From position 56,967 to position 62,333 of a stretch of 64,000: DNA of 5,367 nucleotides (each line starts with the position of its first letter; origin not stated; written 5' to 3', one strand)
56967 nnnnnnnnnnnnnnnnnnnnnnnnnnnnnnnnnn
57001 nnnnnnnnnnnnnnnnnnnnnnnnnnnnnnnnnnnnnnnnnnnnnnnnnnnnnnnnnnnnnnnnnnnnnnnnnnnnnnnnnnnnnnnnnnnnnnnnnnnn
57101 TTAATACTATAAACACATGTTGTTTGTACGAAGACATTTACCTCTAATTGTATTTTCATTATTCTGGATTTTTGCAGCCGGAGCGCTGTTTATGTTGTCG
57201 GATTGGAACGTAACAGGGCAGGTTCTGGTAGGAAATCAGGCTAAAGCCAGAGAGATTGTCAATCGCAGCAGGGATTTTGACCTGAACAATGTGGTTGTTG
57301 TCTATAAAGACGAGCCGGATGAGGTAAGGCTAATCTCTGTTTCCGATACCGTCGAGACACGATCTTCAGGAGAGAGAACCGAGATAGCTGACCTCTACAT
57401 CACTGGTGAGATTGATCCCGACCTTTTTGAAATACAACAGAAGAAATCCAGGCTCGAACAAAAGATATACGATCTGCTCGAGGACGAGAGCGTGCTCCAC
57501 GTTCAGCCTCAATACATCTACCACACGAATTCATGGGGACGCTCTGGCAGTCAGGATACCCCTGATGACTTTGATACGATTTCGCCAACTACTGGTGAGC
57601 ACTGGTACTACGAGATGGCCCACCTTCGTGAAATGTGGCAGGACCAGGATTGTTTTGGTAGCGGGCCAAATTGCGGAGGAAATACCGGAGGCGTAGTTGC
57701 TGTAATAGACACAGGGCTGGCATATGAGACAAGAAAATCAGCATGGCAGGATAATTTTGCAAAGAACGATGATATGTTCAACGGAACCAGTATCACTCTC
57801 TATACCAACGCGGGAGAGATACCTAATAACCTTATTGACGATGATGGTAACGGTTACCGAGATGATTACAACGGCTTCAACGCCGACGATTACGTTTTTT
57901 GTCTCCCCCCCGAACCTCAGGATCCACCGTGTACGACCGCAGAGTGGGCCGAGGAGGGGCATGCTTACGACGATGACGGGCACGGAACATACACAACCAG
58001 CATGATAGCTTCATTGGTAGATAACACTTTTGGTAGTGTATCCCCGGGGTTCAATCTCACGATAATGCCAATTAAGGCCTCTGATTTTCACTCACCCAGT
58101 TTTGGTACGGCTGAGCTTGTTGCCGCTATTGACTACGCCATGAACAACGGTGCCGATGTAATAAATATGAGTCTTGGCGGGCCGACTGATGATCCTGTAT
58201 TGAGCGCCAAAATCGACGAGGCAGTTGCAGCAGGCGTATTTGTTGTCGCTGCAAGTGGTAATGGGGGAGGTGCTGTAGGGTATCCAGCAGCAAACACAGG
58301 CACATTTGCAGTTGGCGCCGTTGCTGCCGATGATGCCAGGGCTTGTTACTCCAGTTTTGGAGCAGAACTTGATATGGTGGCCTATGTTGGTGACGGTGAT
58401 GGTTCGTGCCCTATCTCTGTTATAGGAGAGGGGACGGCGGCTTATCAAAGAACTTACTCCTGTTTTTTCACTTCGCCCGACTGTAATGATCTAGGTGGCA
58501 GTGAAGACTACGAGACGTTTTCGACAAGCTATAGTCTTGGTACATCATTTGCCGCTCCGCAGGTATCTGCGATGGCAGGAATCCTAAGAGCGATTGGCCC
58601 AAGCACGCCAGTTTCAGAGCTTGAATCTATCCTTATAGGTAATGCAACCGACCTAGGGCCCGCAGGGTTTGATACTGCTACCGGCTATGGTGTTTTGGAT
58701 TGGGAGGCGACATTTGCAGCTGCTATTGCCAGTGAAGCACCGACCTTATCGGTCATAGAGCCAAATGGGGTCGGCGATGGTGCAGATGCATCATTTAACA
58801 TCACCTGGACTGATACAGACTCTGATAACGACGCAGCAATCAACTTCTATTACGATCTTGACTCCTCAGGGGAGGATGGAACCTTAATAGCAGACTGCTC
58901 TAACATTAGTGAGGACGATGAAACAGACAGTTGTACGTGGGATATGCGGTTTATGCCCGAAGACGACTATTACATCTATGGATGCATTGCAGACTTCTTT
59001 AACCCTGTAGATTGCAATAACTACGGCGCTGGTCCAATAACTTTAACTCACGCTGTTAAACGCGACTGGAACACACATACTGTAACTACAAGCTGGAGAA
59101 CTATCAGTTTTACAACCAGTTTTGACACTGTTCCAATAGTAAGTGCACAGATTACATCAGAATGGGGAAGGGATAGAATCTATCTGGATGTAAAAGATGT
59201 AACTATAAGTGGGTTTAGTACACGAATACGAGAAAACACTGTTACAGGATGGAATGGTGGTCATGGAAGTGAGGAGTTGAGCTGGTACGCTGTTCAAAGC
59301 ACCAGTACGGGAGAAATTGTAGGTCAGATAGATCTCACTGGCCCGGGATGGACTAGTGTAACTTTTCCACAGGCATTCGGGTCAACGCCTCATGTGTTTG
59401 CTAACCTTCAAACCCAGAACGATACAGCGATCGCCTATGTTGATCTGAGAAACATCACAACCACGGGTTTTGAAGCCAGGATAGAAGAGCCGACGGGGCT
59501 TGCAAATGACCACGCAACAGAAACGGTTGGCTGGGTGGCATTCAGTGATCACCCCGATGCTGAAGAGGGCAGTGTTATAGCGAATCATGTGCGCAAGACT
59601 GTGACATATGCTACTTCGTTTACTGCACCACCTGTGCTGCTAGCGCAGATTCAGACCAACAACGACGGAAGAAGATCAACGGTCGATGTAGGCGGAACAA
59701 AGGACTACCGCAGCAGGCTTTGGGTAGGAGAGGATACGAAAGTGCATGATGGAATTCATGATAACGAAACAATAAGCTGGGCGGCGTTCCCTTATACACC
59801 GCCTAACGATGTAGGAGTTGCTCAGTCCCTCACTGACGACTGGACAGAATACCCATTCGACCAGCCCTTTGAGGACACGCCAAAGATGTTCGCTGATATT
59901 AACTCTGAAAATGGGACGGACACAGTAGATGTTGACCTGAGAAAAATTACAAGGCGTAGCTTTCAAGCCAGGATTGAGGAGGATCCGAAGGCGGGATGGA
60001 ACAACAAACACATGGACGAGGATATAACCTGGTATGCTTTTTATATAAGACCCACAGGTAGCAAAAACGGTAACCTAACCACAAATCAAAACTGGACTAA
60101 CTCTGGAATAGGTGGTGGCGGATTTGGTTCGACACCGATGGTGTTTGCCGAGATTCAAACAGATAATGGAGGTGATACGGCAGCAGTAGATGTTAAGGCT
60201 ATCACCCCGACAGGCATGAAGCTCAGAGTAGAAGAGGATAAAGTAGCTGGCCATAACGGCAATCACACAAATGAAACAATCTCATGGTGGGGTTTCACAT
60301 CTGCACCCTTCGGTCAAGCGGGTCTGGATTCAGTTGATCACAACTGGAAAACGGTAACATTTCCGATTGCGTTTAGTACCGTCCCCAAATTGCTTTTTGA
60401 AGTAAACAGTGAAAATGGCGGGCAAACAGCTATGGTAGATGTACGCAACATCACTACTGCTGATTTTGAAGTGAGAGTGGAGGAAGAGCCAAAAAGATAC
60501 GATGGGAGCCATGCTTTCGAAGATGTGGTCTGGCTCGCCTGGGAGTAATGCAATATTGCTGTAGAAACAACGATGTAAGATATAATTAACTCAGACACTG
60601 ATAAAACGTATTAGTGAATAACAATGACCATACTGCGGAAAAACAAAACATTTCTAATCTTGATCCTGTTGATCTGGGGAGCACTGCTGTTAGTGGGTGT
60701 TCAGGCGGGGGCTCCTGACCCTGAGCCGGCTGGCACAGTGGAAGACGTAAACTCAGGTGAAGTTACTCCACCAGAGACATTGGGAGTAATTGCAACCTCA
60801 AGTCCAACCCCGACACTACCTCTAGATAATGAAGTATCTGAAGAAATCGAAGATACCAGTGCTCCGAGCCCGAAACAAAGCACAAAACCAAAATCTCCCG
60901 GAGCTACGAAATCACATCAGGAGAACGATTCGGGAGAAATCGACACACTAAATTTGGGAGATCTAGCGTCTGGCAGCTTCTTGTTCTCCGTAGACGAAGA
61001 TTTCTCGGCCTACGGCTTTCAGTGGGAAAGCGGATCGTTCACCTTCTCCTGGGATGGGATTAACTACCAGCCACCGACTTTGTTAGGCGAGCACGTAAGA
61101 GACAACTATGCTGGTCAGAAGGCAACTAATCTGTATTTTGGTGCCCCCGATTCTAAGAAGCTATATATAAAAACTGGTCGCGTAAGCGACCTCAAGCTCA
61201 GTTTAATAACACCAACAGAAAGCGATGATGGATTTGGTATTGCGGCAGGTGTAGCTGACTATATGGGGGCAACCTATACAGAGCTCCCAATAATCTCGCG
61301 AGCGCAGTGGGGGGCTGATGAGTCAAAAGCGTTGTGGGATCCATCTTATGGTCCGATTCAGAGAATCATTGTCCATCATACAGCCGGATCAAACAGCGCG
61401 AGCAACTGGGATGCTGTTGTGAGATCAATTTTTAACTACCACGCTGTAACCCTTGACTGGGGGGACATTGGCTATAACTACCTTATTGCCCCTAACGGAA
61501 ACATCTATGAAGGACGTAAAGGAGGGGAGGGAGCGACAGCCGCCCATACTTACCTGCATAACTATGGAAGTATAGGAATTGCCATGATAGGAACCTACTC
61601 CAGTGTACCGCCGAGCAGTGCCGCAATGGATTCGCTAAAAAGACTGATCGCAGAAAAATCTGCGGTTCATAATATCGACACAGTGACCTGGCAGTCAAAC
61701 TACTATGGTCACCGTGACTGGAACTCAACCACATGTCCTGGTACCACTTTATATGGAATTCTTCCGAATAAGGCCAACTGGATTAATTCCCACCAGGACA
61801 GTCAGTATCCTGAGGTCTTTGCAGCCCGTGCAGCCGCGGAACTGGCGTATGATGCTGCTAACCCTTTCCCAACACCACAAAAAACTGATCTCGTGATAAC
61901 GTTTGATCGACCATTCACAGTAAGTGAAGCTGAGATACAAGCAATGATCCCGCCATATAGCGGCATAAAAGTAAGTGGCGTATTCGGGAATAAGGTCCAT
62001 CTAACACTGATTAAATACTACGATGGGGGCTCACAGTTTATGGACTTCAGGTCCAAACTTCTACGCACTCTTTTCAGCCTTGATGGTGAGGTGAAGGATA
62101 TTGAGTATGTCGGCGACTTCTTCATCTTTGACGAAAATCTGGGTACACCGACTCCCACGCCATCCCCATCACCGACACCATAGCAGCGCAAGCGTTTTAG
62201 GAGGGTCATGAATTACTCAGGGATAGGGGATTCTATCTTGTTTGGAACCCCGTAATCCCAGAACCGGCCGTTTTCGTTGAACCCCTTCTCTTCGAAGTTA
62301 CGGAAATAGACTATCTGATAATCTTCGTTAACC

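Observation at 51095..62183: Surface-protein locus: ATP-grasp-like pseudo-PEP-utilizer, two tandem giant S8 protease/repeat proteins, PGRP amidase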

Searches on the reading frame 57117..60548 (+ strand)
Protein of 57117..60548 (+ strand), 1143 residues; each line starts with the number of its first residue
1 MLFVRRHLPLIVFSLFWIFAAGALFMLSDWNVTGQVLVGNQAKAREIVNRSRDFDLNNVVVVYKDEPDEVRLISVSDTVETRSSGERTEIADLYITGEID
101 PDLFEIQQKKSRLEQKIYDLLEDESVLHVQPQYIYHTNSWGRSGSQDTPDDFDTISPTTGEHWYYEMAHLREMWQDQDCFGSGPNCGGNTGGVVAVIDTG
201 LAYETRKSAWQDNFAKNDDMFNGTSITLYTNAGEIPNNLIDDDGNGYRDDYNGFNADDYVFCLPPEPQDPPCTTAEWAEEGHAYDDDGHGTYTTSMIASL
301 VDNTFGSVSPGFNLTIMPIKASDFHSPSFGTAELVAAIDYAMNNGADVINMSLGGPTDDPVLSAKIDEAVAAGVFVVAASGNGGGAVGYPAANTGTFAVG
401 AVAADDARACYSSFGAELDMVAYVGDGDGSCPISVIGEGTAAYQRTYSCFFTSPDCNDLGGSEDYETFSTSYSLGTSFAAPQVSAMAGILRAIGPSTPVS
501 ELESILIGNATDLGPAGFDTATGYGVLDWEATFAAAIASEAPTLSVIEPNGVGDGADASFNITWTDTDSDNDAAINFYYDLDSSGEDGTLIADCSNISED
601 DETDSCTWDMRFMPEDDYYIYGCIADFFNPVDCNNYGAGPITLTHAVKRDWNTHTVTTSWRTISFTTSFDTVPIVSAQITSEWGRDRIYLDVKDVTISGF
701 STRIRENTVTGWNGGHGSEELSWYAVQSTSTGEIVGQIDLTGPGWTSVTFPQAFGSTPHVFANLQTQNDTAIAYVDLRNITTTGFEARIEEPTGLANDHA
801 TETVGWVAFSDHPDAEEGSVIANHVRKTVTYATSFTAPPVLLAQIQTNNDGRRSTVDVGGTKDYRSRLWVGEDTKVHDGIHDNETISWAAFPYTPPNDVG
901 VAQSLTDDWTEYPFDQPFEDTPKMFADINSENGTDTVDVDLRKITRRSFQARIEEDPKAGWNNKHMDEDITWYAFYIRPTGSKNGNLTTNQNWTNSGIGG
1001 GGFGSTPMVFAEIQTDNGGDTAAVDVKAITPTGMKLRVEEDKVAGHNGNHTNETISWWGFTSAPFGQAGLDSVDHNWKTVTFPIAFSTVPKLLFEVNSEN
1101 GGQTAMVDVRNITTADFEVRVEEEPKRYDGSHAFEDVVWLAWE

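Call 3: search_protein_families(library=pfam, proteins=[window:57117-60548:+], max_evalue=0.01)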
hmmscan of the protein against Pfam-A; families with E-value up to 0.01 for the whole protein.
window:57117-60548:+ (1143 aa): 2 families
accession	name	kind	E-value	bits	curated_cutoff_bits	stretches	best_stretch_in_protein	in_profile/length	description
PF00082.27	Peptidase_S8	-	1.6e-32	113.4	21.8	1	191-525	3-288/288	Subtilase family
PF09458.16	H_lectin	-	9.3e-23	80.6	24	2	746-808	2-66/67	H-type lectin domain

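Call 4: search_protein_families(library=ncbifam, proteins=[window:57117-60548:+], max_evalue=0.01)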
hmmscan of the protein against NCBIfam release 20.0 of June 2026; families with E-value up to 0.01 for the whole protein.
window:57117-60548:+ (1143 aa): 5 families
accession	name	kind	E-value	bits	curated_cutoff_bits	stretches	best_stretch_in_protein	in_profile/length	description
TIGR03921.1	T7SS_mycosin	equivalog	5.5e-27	94.8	278.75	1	280-538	44-290/353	type VII secretion-associated serine protease mycosin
NF049966.1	QH_SP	equivalog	8.6e-16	57.9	165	1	330-401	72-142/219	subtilisin-like serine protease QhpE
TIGR03895.1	protease_PatA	subfamily_domain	2.5e-12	46.4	421.05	1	289-419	1-136/606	PatA/PatG family cyanobactin maturation protease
NF033595.1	denti_PrtP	equivalog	9.5e-12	44.3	300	1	349-528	342-497/606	dentilisin complex serine proteinase subunit PrtP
NF040553.1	SGO_0316_fam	subfamily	0.0065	14.1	1400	1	335-383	411-464/1486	SGO_0316/SGO_0317 family LPXTG-anchored serine peptidase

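Call 84: search_protein_families(library=phrogs, proteins=[window:57117-60548:+], max_evalue=0.001)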
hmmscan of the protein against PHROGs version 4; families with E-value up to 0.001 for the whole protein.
window:57117-60548:+ (1143 aa): 2 families
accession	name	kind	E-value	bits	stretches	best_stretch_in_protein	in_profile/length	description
phrog_3677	-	other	2e-36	126.3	1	145-533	558-852/1125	protease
phrog_3964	-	unknown function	1.8e-06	27.6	1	285-528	309-569/779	-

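Call 85: search_protein_families(library=padloc, proteins=[window:57117-60548:+], max_evalue=0.001)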
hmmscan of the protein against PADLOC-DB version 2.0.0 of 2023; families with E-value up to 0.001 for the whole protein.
window:57117-60548:+ (1143 aa): 1 family
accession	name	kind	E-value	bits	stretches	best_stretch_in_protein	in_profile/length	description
PDLC03014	subtilase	-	4.1e-09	34.4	1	184-527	166-391/391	-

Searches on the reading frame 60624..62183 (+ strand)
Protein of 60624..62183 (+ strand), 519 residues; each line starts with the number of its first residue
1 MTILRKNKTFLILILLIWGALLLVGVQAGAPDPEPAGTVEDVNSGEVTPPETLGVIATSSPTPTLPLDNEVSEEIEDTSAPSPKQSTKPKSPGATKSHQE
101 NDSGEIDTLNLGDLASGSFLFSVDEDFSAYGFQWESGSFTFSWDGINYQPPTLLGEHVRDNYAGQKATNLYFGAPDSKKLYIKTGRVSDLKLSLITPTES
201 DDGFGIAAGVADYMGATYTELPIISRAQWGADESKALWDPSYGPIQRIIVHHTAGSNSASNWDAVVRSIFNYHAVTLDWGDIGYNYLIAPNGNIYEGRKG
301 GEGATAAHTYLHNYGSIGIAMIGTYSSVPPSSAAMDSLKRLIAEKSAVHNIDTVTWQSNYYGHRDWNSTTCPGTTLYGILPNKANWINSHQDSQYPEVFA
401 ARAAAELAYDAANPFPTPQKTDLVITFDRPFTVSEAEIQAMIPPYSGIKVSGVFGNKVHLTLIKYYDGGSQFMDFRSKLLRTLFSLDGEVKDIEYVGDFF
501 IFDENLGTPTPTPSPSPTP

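Call 3: search_protein_families(library=pfam, proteins=[window:60624-62183:+], max_evalue=0.01)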
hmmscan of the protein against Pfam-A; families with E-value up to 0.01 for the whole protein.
window:60624-62183:+ (519 aa): 1 family
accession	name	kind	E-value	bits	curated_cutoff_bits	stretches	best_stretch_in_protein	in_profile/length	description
PF01510.30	Amidase_2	-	7.9e-20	72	26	1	242-373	2-130/131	N-acetylmuramoyl-L-alanine amidase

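Call 4: search_protein_families(library=ncbifam, proteins=[window:60624-62183:+], max_evalue=0.01)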
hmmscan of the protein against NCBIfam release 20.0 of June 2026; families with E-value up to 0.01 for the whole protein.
window:60624-62183:+ (519 aa): 0 families

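Call 28: find_homologous_proteins(query=window:60624-62183:+, max_evalue=1e-8)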
Query window:60624-62183:+ (519 aa): 1032 proteins with E <= 1e-8 among 8000 candidates; the best 120 are listed.
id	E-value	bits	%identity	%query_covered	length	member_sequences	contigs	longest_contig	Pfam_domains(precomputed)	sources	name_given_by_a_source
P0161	0.0e+0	1190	100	100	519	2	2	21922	PF01510.31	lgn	-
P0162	3.6e-142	493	54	81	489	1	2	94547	PF01510.31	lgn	-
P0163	7.6e-125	436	47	97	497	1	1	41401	PF01510.31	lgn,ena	-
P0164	2.4e-113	398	43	97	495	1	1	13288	PF01510.31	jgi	jgi:hypothetical protein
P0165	5.2e-102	360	41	97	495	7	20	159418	PF01510.31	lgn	-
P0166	3.5e-95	338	42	76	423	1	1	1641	PF01510.31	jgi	-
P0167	4.5e-70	255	38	76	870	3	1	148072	PF01510.31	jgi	jgi:hypothetical protein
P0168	3.3e-58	216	38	73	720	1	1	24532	PF18885.7,PF01510.31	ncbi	-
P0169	8.3e-56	208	37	71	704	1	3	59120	PF18885.7,PF01510.31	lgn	-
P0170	6.8e-52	195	39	35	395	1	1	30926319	PF01510.31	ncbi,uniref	ncbi:peptidoglycan recognition protein 3-like [Diadema setosum]|uniref:peptidoglycan recognition pro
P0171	1.1e-45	174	31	75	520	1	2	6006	PF01510.31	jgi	jgi:hypothetical protein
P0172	2.7e-45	173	36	55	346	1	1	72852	PF01510.31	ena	-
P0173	4.4e-41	159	34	52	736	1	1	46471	PF01510.31,PF16158.12,PF27503.1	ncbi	-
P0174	3.6e-40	156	41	41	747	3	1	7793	PF01510.31,PF16158.12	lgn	-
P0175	4.4e-40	156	30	74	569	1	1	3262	PF01510.31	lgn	-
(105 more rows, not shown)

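Call 30: search_protein_families(library=pfam, proteins=[P0168], max_evalue=0.001)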
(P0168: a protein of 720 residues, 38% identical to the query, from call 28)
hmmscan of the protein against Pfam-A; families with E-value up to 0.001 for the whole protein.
P0168 (720 aa): 2 families
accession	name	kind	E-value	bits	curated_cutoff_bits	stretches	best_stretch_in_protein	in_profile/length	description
PF18885.6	DUF5648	-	2.7e-30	105.8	25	1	567-717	1-134/134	Domain of unknown function (DUF5648)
PF01510.30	Amidase_2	-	6e-18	65.9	26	1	189-321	2-131/131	N-acetylmuramoyl-L-alanine amidase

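Call 63: search_solved_structures(query=window:60624-62183:+, max_evalue=0.001, show_alignments=1)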
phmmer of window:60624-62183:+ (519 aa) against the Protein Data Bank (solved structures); distinct sequences matched with E-value up to 0.001: 32.
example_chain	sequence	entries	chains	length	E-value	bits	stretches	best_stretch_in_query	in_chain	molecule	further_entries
2f2l_X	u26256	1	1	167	6.1e-25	91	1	223-387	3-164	Peptidoglycan recognition protein-LC isoform LCx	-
4z8i_A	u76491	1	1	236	1.4e-24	89.7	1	211-387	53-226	peptidoglycan recognition protein 3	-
4zxm_A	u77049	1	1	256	5.5e-24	87.8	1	203-381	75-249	PGRP domain of peptidoglycan recognition protein 3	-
2rkq_A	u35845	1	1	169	6.8e-24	87.5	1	220-387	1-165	Peptidoglycan-recognition protein-SD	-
1yck_A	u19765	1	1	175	9.9e-21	77.1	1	222-383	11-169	Peptidoglycan recognition protein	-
2xz4_A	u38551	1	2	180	5.3e-18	68.1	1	221-388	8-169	PEPTIDOGLYCAN-RECOGNITION PROTEIN LF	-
1sk3_A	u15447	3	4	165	1.3e-17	66.8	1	223-381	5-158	Peptidoglycan recognition protein I-alpha | peptidoglycan recognition protein-I-alpha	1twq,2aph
1sk4_A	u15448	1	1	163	1.4e-17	66.6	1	223-381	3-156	Peptidoglycan recognition protein I-alpha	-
6a89_A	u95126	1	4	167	1.5e-17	66.5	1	223-382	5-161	Peptidoglycan recognition protein 1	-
27aa_A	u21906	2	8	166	1.5e-17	66.5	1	223-382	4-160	Peptidoglycan recognition protein 1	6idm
2r2k_A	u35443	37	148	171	1.6e-17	66.5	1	223-382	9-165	Peptidoglycan recognition protein | Peptidoglycan recognition protein 1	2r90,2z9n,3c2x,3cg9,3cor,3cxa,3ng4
5xz3_A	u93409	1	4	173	1.9e-17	66.2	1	223-388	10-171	Peptidoglycan-recognition protein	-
1sxr_A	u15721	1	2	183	2.5e-17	65.8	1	225-389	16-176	Peptidoglycan recognition protein SA CG11709-PA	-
1s2j_A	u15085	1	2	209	2.9e-17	65.6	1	225-389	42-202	Peptidoglycan recognition protein SA CG11709-PA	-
6ckh_A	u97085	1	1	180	3e-17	65.6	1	241-390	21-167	Peptidoglycan-recognition protein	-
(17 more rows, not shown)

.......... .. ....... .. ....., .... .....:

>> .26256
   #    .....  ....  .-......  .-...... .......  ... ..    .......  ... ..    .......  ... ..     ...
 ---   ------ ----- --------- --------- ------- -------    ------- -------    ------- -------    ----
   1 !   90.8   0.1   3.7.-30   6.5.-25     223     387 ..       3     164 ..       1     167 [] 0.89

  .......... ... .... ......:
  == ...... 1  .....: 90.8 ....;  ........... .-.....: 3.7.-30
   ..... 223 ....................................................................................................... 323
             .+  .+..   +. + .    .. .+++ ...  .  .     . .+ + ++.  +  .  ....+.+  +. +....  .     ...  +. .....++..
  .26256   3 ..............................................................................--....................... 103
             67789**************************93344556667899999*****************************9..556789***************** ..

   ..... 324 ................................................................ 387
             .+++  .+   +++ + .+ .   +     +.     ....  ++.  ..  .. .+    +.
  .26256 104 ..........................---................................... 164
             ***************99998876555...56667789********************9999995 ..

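Call 84: search_protein_families(library=phrogs, proteins=[window:60624-62183:+], max_evalue=0.001)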
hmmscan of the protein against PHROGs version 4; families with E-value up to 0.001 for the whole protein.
window:60624-62183:+ (519 aa): 8 families
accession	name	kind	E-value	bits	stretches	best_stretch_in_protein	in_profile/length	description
phrog_1493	-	lysis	6.2e-25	89.2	1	218-376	7-155/394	endolysin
phrog_822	-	lysis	2.4e-19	70.9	1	244-394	23-167/215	amidase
phrog_35436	-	lysis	5.6e-11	43.2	1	248-375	23-137/266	amidase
phrog_7698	-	lysis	1.5e-07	32.5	1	244-394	23-160/316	endolysin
phrog_19265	-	unknown function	2.5e-06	28.4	1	245-375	24-144/293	-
phrog_5867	-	lysis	1.2e-05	24.3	1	283-354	503-582/1029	endolysin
phrog_833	-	lysis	2.3e-05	25.2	1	239-417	24-187/294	endolysin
phrog_1794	-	lysis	5.7e-05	23.7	1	212-389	24-193/336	amidase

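Call 85: search_protein_families(library=padloc, proteins=[window:60624-62183:+], max_evalue=0.001)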
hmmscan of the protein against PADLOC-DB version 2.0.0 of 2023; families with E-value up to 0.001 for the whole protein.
window:60624-62183:+ (519 aa): 0 families
